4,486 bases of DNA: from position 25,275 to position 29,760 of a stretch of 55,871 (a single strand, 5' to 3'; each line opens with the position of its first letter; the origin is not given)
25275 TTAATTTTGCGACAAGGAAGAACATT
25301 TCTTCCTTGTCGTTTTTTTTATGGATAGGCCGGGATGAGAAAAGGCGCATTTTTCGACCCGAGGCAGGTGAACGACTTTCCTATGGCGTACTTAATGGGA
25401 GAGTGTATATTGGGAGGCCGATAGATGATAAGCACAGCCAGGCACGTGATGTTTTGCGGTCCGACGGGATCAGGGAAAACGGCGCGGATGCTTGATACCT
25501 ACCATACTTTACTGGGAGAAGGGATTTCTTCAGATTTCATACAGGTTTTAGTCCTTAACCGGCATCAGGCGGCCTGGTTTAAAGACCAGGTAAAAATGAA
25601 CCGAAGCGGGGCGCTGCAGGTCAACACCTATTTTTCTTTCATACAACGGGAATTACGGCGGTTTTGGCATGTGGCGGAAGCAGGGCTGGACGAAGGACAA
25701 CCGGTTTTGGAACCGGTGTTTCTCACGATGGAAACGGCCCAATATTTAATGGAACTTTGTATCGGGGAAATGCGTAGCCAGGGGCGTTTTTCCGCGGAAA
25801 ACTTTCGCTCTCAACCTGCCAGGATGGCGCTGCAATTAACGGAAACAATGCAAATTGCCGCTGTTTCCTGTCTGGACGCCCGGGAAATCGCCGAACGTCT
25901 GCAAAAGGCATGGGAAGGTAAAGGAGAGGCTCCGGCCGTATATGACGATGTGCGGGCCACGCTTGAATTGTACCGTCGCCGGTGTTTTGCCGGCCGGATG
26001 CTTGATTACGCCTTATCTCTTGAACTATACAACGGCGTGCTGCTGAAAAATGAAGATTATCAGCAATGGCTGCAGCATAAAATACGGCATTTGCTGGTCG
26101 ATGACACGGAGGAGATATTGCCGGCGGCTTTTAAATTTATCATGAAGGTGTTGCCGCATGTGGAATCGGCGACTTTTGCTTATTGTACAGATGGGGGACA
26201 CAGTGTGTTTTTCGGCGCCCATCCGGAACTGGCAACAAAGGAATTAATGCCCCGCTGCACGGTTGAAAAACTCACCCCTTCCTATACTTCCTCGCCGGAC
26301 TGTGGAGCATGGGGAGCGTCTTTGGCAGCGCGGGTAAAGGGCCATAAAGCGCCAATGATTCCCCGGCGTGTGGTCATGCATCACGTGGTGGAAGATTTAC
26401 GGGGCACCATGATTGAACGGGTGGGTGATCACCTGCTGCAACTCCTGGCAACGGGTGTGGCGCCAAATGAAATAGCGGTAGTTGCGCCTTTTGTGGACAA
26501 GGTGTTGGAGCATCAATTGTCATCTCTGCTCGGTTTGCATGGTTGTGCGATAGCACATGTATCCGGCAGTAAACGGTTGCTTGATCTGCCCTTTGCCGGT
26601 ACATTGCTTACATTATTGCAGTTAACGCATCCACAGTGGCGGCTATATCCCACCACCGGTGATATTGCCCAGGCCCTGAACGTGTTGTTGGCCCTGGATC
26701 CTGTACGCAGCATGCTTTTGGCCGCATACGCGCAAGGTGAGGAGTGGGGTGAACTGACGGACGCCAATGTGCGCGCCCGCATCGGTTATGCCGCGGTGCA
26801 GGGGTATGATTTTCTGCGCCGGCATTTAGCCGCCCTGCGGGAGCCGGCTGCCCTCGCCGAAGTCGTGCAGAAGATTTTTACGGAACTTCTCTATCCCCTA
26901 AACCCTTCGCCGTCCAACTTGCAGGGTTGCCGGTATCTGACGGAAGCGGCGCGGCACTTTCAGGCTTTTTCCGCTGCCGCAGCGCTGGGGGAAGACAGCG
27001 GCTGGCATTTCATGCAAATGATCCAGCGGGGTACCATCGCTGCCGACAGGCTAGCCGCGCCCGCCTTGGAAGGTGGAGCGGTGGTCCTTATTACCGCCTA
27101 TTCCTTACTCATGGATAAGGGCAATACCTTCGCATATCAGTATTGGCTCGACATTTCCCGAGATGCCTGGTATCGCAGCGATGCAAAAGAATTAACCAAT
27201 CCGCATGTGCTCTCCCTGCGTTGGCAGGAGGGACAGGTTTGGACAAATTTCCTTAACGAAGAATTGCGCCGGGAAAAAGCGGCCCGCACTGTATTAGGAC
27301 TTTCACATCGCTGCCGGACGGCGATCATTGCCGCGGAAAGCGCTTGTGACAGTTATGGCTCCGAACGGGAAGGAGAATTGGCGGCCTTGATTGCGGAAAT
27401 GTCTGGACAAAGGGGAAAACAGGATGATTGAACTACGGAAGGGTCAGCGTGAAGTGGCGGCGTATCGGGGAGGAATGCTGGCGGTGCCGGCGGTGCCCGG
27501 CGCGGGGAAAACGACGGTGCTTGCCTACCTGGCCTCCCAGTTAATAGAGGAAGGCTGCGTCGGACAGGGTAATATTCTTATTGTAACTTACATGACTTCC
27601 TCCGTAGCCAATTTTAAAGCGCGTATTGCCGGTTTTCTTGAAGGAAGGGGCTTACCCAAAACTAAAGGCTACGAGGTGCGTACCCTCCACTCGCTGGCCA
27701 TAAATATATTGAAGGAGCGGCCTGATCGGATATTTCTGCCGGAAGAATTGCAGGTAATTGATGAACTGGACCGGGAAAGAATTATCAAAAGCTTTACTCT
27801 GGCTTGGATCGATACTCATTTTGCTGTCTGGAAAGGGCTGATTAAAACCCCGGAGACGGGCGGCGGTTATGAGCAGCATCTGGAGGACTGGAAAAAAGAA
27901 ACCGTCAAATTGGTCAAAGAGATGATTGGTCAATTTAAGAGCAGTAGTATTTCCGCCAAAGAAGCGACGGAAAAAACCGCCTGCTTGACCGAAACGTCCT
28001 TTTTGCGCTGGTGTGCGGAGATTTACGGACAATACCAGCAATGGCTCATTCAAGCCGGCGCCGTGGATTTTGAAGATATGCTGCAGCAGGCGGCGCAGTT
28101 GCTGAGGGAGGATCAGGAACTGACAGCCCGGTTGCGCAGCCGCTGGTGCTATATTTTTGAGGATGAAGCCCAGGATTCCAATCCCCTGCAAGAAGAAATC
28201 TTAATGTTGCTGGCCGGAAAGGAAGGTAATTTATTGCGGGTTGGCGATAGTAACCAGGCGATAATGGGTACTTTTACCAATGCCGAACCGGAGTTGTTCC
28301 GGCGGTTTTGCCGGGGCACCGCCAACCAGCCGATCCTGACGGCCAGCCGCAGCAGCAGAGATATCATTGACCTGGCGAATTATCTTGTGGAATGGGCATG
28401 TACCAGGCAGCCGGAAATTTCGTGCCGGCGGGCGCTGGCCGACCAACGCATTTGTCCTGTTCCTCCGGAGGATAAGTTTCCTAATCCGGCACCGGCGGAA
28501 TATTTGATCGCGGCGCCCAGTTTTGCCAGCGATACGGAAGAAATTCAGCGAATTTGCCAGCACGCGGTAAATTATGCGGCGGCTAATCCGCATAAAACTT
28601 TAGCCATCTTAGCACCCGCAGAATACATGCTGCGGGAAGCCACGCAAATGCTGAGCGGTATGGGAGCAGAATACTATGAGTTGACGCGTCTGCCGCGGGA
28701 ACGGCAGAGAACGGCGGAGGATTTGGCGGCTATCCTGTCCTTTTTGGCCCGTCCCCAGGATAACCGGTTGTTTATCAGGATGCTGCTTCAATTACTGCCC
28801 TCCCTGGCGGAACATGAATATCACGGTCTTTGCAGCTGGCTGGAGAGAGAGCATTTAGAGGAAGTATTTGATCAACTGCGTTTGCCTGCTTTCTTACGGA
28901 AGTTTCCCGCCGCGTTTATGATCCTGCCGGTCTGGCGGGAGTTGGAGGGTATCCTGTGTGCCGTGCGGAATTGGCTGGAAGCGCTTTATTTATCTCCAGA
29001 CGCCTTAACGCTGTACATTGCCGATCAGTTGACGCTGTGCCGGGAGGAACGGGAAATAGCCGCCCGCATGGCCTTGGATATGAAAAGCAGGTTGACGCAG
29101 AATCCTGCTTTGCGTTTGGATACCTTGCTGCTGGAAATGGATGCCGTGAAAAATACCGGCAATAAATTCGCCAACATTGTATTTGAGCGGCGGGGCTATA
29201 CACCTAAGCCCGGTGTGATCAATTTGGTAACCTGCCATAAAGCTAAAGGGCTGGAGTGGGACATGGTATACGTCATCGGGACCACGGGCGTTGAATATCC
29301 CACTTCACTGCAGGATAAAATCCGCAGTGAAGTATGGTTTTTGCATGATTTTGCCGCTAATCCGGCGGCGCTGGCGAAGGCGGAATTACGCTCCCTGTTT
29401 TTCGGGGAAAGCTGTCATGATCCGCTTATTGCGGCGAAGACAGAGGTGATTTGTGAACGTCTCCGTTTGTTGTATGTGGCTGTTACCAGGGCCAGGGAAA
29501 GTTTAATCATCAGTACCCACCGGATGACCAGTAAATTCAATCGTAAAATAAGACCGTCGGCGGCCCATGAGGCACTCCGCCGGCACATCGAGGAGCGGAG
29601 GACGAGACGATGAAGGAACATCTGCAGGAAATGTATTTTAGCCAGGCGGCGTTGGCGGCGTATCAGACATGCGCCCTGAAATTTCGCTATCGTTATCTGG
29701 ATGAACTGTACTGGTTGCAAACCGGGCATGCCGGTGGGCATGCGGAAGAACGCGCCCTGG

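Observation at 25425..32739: Translationally coupled four-gene operon: AddB-like P-loop protein + UvrD helicase + stand-alone Cas4/AddB-type nuclease + RecJ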

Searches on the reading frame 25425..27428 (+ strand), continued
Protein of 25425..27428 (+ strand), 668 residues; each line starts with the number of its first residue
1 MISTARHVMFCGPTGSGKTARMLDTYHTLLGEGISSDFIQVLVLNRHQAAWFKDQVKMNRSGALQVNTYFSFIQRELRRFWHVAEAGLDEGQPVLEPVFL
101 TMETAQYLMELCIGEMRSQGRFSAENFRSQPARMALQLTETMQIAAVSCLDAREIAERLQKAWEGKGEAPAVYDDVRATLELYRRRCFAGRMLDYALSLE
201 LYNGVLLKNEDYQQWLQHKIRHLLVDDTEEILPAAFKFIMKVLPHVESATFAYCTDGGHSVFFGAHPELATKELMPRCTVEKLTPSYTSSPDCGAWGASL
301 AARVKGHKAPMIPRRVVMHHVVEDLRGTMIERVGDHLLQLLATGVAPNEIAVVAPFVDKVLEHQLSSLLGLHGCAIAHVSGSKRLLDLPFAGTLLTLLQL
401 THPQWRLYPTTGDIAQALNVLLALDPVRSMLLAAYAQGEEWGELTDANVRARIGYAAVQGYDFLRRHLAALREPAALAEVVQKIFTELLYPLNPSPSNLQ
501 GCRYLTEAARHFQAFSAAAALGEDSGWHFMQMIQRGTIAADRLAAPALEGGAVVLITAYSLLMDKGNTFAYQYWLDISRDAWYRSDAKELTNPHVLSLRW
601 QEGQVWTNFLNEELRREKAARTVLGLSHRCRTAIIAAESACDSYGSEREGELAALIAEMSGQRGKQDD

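Call 95: search_protein_families(library=pfam, proteins=[P0017, P0353, P0395, P0015, P0016, window:25425-27428:+], max_evalue=5)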
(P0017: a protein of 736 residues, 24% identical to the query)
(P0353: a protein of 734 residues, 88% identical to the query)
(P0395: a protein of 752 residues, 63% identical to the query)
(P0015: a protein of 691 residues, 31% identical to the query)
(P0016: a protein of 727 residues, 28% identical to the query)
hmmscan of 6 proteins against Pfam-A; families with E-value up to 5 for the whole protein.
P0017 (736 aa): 0 families

P0353 (734 aa): 0 families

P0395 (752 aa): 1 family
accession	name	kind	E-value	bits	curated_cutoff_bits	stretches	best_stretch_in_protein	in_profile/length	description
PF13401.12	AAA_22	-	0.22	12.3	27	1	7-86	9-68/130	AAA domain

P0015 (691 aa): 2 families
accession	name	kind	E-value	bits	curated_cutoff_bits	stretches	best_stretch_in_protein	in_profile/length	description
PF00580.27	UvrD-helicase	-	0.0014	18.8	23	1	171-266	159-247/271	UvrD/REP helicase N-terminal domain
PF18776.7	Hexapep_loop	-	0.21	11.7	31.5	1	72-81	9-18/24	Hexapeptide repeat including loop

P0016 (727 aa): 8 families
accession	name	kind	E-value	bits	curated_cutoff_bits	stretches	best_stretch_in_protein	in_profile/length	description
PF00580.27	UvrD-helicase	-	3.1e-06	27.5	23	1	23-300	5-265/271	UvrD/REP helicase N-terminal domain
PF00270.35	DEAD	-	2.4e-05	24.6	26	1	22-95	3-77/167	DEAD/DEAH box helicase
PF13191.12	AAA_16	-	0.00019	22.4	32.6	1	19-136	12-142/167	AAA ATPase domain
PF13401.12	AAA_22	-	0.0091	16.8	27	1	32-77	5-48/130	AAA domain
PF13671.12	AAA_33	-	0.0096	16.7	27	1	36-128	3-88/143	AAA domain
PF21445.3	ADDB_N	-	0.011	15.4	26.6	1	36-108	1-73/290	ADDB, N-terminal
PF13245.12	AAA_19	-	0.041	14.5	25.1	1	32-96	11-68/134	AAA domain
PF04851.21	ResIII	-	0.11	12.8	22.5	1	35-84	26-74/164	Type III restriction enzyme, res subunit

window:25425-27428:+ (668 aa): 6 families
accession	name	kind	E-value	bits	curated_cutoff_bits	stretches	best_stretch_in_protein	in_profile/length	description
PF00580.27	UvrD-helicase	-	1.1e-05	25.7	23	1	13-239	21-232/271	UvrD/REP helicase N-terminal domain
PF12775.13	AAA_7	-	0.016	15.2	25.8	1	2-39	30-67/181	P-loop containing dynein motor region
PF13401.12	AAA_22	-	0.097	13.4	27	1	4-35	4-33/130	AAA domain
PF00270.35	DEAD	-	0.23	11.6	26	1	4-22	13-31/167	DEAD/DEAH box helicase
PF09474.15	Type_III_YscX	-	0.25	12.1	25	0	94-151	37-91/119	Type III secretion system YscX (type_III_YscX)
PF04851.21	ResIII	-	0.3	11.4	22.5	1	5-39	23-57/164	Type III restriction enzyme, res subunit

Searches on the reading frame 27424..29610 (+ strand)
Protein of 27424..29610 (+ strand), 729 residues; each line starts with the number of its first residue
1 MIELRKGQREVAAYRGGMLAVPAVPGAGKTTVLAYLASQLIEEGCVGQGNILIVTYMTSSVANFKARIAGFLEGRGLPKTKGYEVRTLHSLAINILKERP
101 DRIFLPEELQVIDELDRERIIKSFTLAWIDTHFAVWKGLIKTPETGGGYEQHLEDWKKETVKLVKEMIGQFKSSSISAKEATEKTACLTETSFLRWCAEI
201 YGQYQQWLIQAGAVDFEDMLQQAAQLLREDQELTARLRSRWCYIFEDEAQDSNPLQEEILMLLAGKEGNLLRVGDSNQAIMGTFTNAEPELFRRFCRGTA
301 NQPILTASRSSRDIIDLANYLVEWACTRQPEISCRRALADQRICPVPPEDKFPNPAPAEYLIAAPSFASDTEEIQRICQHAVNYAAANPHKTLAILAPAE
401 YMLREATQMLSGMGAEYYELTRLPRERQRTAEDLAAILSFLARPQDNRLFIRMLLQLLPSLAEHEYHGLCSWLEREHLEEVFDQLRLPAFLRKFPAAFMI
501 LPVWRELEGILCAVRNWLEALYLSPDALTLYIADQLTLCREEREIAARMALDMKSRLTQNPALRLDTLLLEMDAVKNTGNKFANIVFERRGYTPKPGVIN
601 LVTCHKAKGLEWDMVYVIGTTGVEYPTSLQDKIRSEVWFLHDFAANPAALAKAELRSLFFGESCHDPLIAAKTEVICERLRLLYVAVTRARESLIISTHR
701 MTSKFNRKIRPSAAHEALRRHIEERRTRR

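Call 12: search_protein_families(library=pfam, proteins=[window:27424-29610:+], max_evalue=0.1)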
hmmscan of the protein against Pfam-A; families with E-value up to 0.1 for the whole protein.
window:27424-29610:+ (729 aa): 7 families
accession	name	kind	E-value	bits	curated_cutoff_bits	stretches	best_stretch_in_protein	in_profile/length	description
PF00580.27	UvrD-helicase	-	1.2e-46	160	23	1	6-295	3-266/271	UvrD/REP helicase N-terminal domain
PF13361.12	UvrD_C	-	2.1e-15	57.4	25.6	1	598-700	286-349/350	UvrD-like helicase C-terminal domain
PF13538.12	UvrD_C_2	-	3.4e-12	46.5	27.4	2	601-626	4-29/52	UvrD-like helicase C-terminal domain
PF13245.12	AAA_19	-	4.1e-09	37.2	25.1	1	13-281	8-131/134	AAA domain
PF13401.12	AAA_22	-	2.9e-05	24.8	27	1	16-117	5-95/130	AAA domain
PF01443.25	Viral_helicase1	-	0.00051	20.4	21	0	673-697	201-227/228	Viral superfamily 1 RNA helicase core domain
PF13604.12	AAA_30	-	0.00093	19.4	27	1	8-114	6-96/191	AAA domain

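Call 13: search_protein_families(library=ncbifam, proteins=[window:27424-29610:+], max_evalue=0.1)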
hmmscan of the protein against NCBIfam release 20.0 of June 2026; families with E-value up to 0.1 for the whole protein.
window:27424-29610:+ (729 aa): 16 families
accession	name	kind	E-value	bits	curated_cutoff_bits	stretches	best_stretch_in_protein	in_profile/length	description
TIGR01074.1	rep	equivalog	6.2e-42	143.7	951.45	3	156-297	126-262/668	DNA helicase Rep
TIGR01073.1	pcrA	equivalog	9e-40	136.7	911.2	3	155-331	128-302/725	DNA helicase PcrA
NF008743.0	PRK11773.1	equivalog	6.9e-36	123.9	965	1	4-324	10-299/720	DNA helicase II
TIGR01075.1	uvrD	equivalog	1.2e-34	119.7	1144.45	2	194-324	162-294/715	DNA helicase II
TIGR02785.1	addA_Gpos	equivalog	9.9e-28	96.5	707.65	3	151-322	299-480/1234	helicase-exonuclease AddAB subunit AddA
NF008172.0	PRK10919.1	equivalog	7.6e-26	90.5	1168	2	151-290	123-256/673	DNA helicase Rep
TIGR00609.1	recB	equivalog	4.3e-24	84.7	696.05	2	598-723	727-838/1175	exodeoxyribonuclease V subunit beta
NF008276.0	PRK11054.1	equivalog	2.3e-22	79.3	543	1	21-296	214-487/684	DNA helicase IV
TIGR02784.1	addA_alphas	equivalog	6.2e-19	67.9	860.75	2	598-724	776-895/1138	double-strand break repair helicase AddA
NF010485.0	PRK13909.1-2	equivalog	1.4e-14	53.3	650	2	161-321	244-423/909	RecB-like helicase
NF008128.0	PRK10876.1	equivalog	3.1e-10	38.4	1697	2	190-288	325-426/1181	exodeoxyribonuclease V subunit beta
NF010487.0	PRK13909.1-4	equivalog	5e-08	31.7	759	1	599-698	611-703/924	RecB-like helicase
NF041464.1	HelD_BACSU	equivalog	7.7e-05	20.8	419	1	237-323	543-631/779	RNA polymerase recycling motor HelD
TIGR00955.1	3a01204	subfamily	0.061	11.9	736.35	1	13-53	48-87/617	pigment precursor permease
NF010486.0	PRK13909.1-3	equivalog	0.091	10.7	1109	0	599-699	617-711/921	RecB-like helicase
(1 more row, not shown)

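Call 14: search_protein_families(library=padloc, proteins=[window:27424-29610:+], max_evalue=0.1)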
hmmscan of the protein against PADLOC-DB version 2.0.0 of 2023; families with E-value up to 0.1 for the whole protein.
window:27424-29610:+ (729 aa): 54 families (the best 25 are shown)
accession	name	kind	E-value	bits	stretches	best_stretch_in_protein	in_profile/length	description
PDLC00132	GajB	-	3.7e-42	142.8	2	1-322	1-299/625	UrvD helicase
PDLC00114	GajB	-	4e-42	142.6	2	164-626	142-575/635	UrvD helicase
PDLC03802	RTasHel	-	7.8e-36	122.1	2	4-457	6-375/675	DRT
PDLC00117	GajB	-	2.4e-35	120.1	4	196-322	174-302/604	UrvD helicase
PDLC00119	GajB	-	1.4e-30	104.8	2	21-321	20-299/565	UrvD helicase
PDLC00127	GajB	-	6.8e-27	92.2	3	121-317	87-284/594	UrvD helicase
PDLC00130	GajB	-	1e-25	88.1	1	1-323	1-291/589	UrvD helicase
PDLC00103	GajB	-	2e-24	84.5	2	15-324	27-297/612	UrvD helicase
PDLC00107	GajB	-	1e-22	78.5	2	599-701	480-559/587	UrvD helicase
PDLC00123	GajB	-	1.4e-22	78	3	203-431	139-345/540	UrvD helicase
PDLC00121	GajB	-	2.5e-20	70.5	2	157-483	128-430/565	UrvD helicase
PDLC00112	GajB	-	3.1e-20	70.3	3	204-319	172-292/581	UrvD helicase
PDLC00129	GajB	-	9.6e-20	68.7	2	190-323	174-310/594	UrvD helicase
PDLC00104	GajB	-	1.2e-18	65.2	2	2-304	2-227/574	UrvD helicase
PDLC00147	GajB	-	6.4e-18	63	1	206-320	198-310/637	UrvD helicase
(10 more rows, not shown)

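Call 26: search_solved_structures(query=window:27424-29610:+, max_evalue=0.001)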
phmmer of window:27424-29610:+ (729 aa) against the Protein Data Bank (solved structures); distinct sequences matched with E-value up to 0.001: 23.
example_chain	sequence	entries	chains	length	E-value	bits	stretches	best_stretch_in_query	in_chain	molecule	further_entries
1pjr_A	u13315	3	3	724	1.3e-24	89.6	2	183-331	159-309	PCRA | ATP-DEPENDENT HELICASE PCRA | HELICASE PCRA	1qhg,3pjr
2is1_A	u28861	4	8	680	8e-23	83.7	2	198-323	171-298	DNA helicase II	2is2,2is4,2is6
3lfu_A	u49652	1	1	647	8.3e-23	83.6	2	198-323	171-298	DNA helicase II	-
2pjr_A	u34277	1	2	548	8.7e-21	77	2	183-331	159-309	PROTEIN (HELICASE PCRA)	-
9dci_A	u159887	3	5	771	1.3e-19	73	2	156-323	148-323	ATP-dependent DNA helicase UvrD1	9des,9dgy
1uaa_A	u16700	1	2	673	3.7e-19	71.6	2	196-290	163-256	PROTEIN (ATP-DEPENDENT DNA HELICASE REP.)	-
4c2u_A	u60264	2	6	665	8.7e-19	70.3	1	197-324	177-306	DNA HELICASE II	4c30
4c2t_A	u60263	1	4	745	1.5e-18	69.6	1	197-324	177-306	DNA HELICASE II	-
3u44_A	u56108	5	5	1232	2.3e-14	55.7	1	228-323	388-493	ATP-dependent helicase/nuclease subunit A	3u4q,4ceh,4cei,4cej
1qhh_B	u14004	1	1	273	3.3e-10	42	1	197-331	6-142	PROTEIN (PCRA (SUBUNIT))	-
1qhh_A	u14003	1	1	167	8e-09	37.4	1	3-124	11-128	PROTEIN (PCRA (SUBUNIT))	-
7sjr_B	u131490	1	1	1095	2.3e-07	32.6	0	598-713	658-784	DNA helicase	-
6ppr_B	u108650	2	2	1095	3e-07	32.2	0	598-713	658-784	UvrD/REP helicase | DNA 3'-5' helicase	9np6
6ppu_B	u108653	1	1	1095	3.1e-07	32.1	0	598-713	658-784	UvrD/REP helicase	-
6ppj_B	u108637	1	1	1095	2.6e-06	29.1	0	598-713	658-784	UvrD/REP helicase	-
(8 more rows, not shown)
